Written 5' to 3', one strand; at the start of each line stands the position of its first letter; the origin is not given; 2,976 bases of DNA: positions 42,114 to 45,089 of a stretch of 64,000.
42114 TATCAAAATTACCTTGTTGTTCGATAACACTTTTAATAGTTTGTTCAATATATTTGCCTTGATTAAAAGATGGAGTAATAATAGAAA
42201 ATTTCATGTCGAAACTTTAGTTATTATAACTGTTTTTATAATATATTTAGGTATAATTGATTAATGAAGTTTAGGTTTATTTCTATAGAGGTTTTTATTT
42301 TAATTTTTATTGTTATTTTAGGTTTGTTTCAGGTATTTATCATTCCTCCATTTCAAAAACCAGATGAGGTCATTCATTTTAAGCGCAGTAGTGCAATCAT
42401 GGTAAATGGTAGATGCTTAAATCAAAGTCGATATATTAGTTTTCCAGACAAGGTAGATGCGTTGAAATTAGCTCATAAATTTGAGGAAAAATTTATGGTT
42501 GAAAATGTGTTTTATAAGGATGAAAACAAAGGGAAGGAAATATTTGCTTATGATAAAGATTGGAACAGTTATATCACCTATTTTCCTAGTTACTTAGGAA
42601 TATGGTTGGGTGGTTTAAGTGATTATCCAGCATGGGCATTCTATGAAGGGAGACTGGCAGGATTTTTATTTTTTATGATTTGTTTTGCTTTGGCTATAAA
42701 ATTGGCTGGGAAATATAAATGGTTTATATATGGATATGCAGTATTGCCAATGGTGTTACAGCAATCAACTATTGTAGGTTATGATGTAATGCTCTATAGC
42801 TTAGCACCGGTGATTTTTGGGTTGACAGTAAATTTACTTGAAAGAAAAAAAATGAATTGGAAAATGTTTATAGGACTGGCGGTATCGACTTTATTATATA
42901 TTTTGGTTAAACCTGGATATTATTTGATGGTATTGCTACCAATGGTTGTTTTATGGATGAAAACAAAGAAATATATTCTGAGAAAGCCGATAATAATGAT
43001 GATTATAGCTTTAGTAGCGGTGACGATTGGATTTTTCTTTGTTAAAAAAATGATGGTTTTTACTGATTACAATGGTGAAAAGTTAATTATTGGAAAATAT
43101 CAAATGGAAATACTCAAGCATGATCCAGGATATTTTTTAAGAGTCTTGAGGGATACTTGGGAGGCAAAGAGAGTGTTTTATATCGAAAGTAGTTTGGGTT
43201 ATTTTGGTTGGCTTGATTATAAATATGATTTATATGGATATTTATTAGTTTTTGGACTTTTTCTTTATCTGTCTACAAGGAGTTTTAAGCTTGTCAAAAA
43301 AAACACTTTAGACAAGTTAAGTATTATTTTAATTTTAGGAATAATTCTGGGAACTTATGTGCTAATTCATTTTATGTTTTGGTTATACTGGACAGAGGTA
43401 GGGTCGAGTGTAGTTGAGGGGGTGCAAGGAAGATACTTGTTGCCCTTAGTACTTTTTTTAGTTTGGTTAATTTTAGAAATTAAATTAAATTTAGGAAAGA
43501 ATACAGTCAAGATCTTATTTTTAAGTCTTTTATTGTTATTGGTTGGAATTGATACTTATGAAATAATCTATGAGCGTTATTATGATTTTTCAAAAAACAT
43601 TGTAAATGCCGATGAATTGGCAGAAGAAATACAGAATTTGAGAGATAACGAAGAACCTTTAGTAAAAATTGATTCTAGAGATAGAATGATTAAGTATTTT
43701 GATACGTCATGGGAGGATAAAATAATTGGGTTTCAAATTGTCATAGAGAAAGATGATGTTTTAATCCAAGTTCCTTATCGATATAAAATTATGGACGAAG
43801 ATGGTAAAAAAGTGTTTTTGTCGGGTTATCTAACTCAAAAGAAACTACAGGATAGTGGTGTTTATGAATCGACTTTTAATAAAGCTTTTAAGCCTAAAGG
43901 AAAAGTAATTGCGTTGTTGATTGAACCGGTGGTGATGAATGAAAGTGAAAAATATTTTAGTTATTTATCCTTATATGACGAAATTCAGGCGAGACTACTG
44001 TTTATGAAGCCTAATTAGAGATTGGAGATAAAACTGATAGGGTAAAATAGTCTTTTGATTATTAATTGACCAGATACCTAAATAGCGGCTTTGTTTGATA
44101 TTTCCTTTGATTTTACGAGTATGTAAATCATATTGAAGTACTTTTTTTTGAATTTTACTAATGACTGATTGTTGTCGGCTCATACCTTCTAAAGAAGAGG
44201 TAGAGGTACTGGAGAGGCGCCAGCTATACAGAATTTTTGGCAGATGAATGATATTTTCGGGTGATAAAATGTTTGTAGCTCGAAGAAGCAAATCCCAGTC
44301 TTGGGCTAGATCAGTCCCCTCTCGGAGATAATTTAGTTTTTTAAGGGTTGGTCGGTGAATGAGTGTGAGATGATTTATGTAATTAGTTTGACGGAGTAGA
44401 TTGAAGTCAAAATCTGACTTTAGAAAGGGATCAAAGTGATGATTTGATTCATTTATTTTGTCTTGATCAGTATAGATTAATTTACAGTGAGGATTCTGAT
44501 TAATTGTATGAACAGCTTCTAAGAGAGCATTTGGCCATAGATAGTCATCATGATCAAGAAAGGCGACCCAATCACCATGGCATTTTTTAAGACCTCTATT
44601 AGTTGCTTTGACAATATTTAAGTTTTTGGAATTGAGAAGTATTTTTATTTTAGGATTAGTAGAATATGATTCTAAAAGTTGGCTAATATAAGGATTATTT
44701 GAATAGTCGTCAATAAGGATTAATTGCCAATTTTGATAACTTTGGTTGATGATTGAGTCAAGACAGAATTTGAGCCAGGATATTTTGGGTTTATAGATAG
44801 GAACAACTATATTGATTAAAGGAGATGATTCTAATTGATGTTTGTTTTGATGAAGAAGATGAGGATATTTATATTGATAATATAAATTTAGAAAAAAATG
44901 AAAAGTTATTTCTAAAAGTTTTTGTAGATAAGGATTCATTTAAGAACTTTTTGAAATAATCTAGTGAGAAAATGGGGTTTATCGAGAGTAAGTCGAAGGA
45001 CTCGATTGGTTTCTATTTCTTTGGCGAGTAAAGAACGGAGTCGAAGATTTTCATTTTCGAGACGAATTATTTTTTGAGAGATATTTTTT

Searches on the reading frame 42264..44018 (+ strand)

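Call 3: search_protein_families(library=pfam, proteins=[window:42264-44018:+], max_evalue=0.1)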
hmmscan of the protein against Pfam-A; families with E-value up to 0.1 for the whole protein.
window:42264-44018:+ (584 aa): 1 family
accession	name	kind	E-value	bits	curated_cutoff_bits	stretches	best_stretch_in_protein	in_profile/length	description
PF09913.15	DUF2142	-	1.1e-42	146.7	30.1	1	18-398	2-394/395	Predicted membrane protein (DUF2142)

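Call 4: search_protein_families(library=ncbifam, proteins=[window:42264-44018:+], max_evalue=0.1)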
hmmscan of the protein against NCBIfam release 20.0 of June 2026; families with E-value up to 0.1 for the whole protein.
window:42264-44018:+ (584 aa): 0 families

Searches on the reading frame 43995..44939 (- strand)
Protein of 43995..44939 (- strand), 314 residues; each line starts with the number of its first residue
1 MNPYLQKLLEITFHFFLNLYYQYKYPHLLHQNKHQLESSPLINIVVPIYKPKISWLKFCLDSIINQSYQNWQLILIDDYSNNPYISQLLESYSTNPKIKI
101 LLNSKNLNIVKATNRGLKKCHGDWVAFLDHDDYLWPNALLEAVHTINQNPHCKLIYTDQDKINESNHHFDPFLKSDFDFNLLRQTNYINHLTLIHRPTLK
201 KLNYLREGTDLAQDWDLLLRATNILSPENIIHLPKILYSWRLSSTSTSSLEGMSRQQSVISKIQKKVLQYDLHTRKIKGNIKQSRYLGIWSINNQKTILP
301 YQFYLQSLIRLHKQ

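Call 3: search_protein_families(library=pfam, proteins=[window:43995-44939:-], max_evalue=0.1)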
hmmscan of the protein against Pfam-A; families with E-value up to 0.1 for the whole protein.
window:43995-44939:- (314 aa): 5 families
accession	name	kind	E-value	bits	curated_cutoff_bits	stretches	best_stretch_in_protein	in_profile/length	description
PF00535.33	Glycos_transf_2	-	2.1e-24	86.7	23.3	1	44-179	2-144/168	Glycosyl transferase family 2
PF10111.15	Glyco_tranf_2_2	-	1.2e-12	48.4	27.3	1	44-267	2-242/276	Glycosyltransferase like family 2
PF13641.12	Glyco_tranf_2_3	-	2.6e-06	28.1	27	1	42-168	3-131/230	Glycosyltransferase like family 2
PF13632.12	Glyco_trans_2_3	-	0.06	13.6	27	1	124-187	1-65/198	Glycosyl transferase family group 2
PF21359.2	zf_topless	-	0.083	13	27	0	60-89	8-36/41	TOPLESS, zinc finger domain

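Call 73: search_protein_families(library=ncbifam, proteins=[window:43995-44939:-], max_evalue=0.00001)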
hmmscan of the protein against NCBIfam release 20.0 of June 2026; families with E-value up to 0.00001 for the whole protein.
window:43995-44939:- (314 aa): 14 families
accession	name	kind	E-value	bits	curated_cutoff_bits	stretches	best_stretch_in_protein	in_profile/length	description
NF047683.1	TeichurnBiosyTuaG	equivalog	9.4e-17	61.5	400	1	38-176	4-140/252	teichuronic acid biosynthesis protein TuaG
NF053739.1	GlytfEpsEBac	equivalog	5.6e-16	58.3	450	1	42-220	3-184/265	glycosyltransferase EpsE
NF007482.0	PRK10073.1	equivalog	5.7e-15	55.1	423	1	38-159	4-122/334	glycosyltransferase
TIGR03111.1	glyc2_xrt_Gpos1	hypoth_equivalog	3.7e-12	45.8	363.95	1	30-174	39-188/439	TIGR03111 family XrtG-associated glycosyltransferase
NF050050.1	ProtGlycPglI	equivalog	8.3e-12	45.1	500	1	40-148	2-110/306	GalNAc(5)-diNAcBac-PP-undecaprenol beta-1,3-glucosyltransferase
TIGR04017.1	WcaA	equivalog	7.5e-11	42.1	495.75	1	38-221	3-188/279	colanic acid biosynthesis glycosyltransferase WcaA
NF007453.0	PRK10018.1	equivalog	1.2e-10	41.5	382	1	38-222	4-190/280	colanic acid biosynthesis glycosyltransferase WcaA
TIGR04242.1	nodulat_NodC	equivalog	1.7e-10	40.4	550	1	18-141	26-151/395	chitooligosaccharide synthase NodC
TIGR03937.1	PgaC_IcaA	equivalog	6.4e-10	38.5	422.3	1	28-152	33-156/407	poly-beta-1,6-N-acetyl-D-glucosamine synthase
NF038299.1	EPS_HpsN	equivalog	1.8e-09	37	425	1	40-151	1-111/317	hormogonium polysaccharide biosynthesis glycosyltransferase HpsN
NF041394.1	GtaseAglG_Halo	equivalog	4.8e-09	35.9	440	1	56-146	18-107/304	glucosyl-dolichyl phosphate glucuronosyltransferase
TIGR03965.1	mycofact_glyco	equivalog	4.6e-07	29.1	280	1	29-132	63-165/467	mycofactocin biosynthesis glycosyltransferase MftF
NF041875.1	EPS_EpsD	equivalog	5.8e-07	29.2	370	1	43-140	2-98/325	exopolysaccharide biosynthesis glycosyltransferase EpsD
TIGR01556.1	rhamnosyltran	subfamily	2.4e-06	26.9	200.55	1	49-176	3-127/281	rhamnosyltransferase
